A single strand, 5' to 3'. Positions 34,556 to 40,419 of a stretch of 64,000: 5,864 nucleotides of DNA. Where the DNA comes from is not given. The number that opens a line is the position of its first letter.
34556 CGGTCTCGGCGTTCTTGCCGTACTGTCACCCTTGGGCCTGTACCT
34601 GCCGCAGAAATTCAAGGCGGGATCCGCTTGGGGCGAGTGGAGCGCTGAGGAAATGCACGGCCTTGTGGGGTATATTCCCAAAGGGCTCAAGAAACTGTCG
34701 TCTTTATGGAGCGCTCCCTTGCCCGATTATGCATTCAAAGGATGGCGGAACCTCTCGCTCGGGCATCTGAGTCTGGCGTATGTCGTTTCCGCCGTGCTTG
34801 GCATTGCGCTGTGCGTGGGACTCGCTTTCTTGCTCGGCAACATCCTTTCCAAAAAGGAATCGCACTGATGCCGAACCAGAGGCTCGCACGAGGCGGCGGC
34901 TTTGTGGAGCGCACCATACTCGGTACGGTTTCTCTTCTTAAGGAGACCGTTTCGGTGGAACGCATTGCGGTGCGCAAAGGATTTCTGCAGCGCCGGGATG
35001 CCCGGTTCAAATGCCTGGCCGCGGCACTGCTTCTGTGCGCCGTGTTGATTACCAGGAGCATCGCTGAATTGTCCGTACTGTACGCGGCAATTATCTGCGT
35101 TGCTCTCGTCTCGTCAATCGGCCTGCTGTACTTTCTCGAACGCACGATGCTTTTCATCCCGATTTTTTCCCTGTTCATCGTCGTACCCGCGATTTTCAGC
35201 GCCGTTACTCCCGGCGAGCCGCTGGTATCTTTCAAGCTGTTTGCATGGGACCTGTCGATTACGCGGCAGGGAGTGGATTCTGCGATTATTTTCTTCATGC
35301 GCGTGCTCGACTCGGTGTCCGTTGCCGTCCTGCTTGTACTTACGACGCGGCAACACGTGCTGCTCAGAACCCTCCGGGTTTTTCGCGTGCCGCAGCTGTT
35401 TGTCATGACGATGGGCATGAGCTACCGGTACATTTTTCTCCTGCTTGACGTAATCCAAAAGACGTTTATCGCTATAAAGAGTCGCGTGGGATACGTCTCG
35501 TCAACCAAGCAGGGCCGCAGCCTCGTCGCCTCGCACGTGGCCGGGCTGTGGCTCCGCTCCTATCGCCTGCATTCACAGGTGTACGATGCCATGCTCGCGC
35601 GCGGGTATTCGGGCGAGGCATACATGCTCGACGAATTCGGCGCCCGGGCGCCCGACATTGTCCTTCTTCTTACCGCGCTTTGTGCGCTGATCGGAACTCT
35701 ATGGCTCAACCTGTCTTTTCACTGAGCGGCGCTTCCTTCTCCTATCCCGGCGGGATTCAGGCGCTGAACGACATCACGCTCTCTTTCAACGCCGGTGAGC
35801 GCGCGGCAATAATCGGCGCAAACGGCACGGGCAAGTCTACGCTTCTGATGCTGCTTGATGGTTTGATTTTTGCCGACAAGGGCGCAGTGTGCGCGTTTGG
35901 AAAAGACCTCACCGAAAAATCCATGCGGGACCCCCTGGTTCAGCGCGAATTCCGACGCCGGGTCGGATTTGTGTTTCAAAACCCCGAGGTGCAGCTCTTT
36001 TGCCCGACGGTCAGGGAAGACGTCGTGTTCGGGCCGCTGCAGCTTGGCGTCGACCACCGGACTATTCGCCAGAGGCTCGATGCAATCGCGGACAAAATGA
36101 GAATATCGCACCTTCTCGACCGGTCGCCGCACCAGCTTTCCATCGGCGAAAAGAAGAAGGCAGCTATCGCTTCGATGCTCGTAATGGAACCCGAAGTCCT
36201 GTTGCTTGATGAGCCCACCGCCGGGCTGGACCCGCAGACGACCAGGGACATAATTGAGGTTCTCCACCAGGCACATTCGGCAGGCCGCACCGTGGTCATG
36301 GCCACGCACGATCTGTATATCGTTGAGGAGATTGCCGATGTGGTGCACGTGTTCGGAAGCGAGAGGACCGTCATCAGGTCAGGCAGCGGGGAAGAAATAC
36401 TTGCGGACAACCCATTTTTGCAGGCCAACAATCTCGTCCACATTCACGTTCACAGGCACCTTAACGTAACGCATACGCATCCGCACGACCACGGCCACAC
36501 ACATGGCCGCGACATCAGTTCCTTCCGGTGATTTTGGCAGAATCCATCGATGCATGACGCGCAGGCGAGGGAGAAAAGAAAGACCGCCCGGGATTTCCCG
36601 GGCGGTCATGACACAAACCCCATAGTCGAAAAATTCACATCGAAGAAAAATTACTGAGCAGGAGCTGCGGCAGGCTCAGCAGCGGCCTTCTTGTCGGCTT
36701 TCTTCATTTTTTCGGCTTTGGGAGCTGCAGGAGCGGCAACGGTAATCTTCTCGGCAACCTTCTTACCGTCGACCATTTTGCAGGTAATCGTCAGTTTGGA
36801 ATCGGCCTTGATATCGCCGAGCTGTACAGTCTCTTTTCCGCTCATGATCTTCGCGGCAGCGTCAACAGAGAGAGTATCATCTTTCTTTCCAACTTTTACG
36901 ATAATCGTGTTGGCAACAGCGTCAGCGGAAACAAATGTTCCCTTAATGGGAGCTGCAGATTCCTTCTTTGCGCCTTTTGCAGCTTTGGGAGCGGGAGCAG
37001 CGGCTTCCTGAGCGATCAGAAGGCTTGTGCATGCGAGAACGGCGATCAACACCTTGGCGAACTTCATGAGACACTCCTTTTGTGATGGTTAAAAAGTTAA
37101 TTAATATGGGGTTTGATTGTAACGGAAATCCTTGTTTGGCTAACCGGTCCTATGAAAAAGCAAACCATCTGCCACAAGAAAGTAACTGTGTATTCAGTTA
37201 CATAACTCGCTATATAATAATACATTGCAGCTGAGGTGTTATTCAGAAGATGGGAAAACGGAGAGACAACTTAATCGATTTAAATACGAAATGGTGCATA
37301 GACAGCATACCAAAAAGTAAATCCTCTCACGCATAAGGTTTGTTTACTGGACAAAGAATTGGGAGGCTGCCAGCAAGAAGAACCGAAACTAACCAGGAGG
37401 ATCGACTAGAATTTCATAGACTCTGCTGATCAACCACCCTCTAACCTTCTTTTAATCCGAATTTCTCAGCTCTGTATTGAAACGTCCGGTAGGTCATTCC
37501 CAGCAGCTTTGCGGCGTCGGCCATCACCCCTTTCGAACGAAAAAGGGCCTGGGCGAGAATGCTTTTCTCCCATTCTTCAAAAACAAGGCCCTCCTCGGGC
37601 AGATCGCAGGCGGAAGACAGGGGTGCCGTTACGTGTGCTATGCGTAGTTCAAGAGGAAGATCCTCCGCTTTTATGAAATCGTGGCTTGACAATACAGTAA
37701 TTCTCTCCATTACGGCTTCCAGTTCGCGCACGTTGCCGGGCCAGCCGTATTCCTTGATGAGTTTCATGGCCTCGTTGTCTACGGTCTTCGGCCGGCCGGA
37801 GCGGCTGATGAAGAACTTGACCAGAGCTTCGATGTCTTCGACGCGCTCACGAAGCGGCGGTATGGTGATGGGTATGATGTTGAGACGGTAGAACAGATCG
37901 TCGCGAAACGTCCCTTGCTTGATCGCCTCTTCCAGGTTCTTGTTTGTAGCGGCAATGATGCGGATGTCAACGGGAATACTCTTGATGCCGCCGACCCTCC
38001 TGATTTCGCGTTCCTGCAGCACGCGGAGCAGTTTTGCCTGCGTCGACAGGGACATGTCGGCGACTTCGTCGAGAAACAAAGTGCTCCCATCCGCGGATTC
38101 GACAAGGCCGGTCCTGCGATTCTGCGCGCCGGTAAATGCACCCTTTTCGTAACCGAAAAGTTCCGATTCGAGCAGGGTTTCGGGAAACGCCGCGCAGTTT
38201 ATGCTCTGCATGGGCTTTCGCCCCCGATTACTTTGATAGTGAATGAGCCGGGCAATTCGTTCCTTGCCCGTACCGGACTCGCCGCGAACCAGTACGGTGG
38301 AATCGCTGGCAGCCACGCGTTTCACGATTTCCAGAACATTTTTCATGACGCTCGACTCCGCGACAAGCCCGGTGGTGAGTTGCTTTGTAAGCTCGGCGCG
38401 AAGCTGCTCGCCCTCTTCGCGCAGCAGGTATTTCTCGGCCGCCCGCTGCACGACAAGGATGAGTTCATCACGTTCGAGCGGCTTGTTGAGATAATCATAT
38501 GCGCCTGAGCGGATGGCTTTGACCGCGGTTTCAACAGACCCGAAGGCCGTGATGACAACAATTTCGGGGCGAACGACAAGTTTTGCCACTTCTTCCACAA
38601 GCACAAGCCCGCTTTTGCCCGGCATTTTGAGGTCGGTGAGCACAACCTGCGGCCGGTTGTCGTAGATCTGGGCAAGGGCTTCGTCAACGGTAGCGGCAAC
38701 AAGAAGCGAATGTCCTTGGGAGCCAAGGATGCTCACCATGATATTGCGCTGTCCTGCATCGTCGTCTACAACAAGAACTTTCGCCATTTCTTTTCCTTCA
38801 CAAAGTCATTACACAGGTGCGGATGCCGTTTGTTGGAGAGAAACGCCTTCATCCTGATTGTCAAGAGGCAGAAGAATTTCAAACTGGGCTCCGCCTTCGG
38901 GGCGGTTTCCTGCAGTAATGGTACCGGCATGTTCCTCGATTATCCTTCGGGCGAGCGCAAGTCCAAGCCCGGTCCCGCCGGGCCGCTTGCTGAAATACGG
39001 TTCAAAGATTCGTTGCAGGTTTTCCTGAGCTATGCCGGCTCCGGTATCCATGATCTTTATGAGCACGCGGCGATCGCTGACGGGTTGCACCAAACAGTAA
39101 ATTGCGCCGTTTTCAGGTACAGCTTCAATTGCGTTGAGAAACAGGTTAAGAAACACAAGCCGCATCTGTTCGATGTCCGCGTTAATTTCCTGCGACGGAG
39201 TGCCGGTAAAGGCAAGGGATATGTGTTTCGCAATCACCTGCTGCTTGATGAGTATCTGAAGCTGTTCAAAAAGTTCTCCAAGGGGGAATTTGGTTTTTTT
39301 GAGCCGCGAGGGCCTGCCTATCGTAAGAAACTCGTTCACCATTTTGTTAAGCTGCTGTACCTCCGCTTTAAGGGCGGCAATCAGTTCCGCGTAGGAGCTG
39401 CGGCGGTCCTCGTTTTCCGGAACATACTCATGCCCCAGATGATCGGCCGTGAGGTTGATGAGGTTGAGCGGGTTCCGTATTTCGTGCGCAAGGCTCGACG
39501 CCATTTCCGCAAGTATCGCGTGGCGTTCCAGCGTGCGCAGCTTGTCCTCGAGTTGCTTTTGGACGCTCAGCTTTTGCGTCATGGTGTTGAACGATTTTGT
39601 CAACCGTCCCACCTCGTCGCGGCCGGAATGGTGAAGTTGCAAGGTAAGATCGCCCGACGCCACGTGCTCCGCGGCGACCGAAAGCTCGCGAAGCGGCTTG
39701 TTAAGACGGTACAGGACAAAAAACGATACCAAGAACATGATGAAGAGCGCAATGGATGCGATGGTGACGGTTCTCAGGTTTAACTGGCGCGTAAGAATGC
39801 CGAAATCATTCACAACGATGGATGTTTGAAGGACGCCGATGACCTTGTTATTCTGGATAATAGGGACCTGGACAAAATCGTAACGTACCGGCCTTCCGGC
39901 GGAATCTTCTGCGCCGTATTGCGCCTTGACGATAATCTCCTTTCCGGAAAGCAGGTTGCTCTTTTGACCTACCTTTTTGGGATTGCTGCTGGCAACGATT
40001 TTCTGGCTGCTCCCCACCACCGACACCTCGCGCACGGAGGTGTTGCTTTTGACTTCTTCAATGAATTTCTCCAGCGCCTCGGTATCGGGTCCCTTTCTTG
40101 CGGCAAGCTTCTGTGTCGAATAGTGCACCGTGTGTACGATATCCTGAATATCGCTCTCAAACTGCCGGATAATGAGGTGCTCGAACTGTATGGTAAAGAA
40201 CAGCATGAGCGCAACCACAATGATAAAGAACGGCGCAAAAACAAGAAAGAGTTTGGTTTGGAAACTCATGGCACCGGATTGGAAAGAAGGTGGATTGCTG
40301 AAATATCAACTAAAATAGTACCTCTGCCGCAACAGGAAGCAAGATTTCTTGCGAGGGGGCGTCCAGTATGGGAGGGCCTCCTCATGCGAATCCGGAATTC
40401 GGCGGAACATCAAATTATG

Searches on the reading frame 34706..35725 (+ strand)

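Call 22: search_protein_families(library=pfam, proteins=[window:34706-35725:+], max_evalue=0.001)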
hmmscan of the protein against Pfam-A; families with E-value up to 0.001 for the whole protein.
window:34706-35725:+ (339 aa): 1 family
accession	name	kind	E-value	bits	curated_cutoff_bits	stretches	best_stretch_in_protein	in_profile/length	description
PF02361.21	CbiQ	-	3.2e-26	92.7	25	1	93-303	4-210/216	Cobalt transport protein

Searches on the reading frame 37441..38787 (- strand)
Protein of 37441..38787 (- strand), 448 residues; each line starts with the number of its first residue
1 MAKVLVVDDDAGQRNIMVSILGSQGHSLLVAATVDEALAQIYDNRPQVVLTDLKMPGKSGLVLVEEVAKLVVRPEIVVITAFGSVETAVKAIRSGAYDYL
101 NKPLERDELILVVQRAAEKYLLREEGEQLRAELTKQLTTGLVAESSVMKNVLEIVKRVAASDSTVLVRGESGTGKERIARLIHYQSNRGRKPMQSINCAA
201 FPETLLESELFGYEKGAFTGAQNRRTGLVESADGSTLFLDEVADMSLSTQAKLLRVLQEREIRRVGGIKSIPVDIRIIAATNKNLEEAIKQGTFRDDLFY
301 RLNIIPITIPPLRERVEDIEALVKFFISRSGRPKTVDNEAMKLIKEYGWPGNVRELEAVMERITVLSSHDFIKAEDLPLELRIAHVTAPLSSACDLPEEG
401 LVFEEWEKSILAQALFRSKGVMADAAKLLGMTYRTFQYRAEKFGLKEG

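Call 10: search_protein_families(library=pfam, proteins=[window:37441-38787:-], max_evalue=0.01)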
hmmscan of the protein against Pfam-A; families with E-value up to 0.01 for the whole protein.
window:37441-38787:- (448 aa): 11 families
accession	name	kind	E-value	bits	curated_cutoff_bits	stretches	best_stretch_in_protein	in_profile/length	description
PF00158.32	Sigma54_activat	-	3.3e-72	242.1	20.2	1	142-307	2-167/168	Sigma-54 interaction domain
PF00072.30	Response_reg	-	1.7e-23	83.3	30.2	1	4-113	1-110/111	Response regulator receiver domain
PF25601.1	AAA_lid_14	-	1.1e-20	73.7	27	1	313-386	1-79/87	AAA+ ATPase lid domain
PF14532.12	Sigma54_activ_2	-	9e-20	71.8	25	1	142-312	1-138/138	Sigma-54 interaction domain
PF02954.25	HTH_8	-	3.3e-09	36.7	22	1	404-442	3-41/42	Bacterial regulatory protein, Fis family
PF07728.20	AAA_5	-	9.7e-08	32.6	22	1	165-284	2-124/139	AAA domain (dynein-related subfamily)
PF20030.5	bpMoxR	-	0.00032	20.3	27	1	133-288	6-152/205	MoxR domain in the MoxR-vWA-beta-propeller ternary systems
PF07724.20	AAA_2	-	0.00036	21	27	1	163-291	4-133/166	AAA domain (Cdc48 subfamily)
PF01078.27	Mg_chelatase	-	0.0011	18.8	20.3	0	220-283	93-158/207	Magnesium chelatase, subunit ChlI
PF13191.12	AAA_16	-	0.0014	19.6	32.6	1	149-258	10-121/167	AAA ATPase domain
PF13245.12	AAA_19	-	0.0039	17.8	25.1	0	231-266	88-124/134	AAA domain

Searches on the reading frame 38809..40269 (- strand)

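Call 10: search_protein_families(library=pfam, proteins=[window:38809-40269:-], max_evalue=0.01)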
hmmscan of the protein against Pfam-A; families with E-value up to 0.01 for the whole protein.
window:38809-40269:- (486 aa): 7 families
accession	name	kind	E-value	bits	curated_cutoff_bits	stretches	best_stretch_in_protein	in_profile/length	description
PF02518.31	HATPase_c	-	5.1e-23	82.1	26.4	1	365-470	2-110/111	Histidine kinase-, DNA gyrase B-, and HSP90-like ATPase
PF00672.30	HAMP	-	1.4e-15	57.8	25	1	185-234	2-51/53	HAMP domain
PF00512.31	HisKA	-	6.7e-10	39.3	26.9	1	254-319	3-62/66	His Kinase A (phospho-acceptor) domain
PF17203.10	sCache_3_2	-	9.8e-07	29.4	28.4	1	34-147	7-122/140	Single cache domain 3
PF02743.24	dCache_1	-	2.2e-05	24.6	45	1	42-165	40-164/240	Cache domain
PF23846.1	Cache_WalK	-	6.4e-05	23.8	27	1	68-147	4-88/92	WalK sensor protein kinase Chache domain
PF14501.12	HATPase_c_5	-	0.0038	17.6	22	1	371-453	8-88/102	GHKL domain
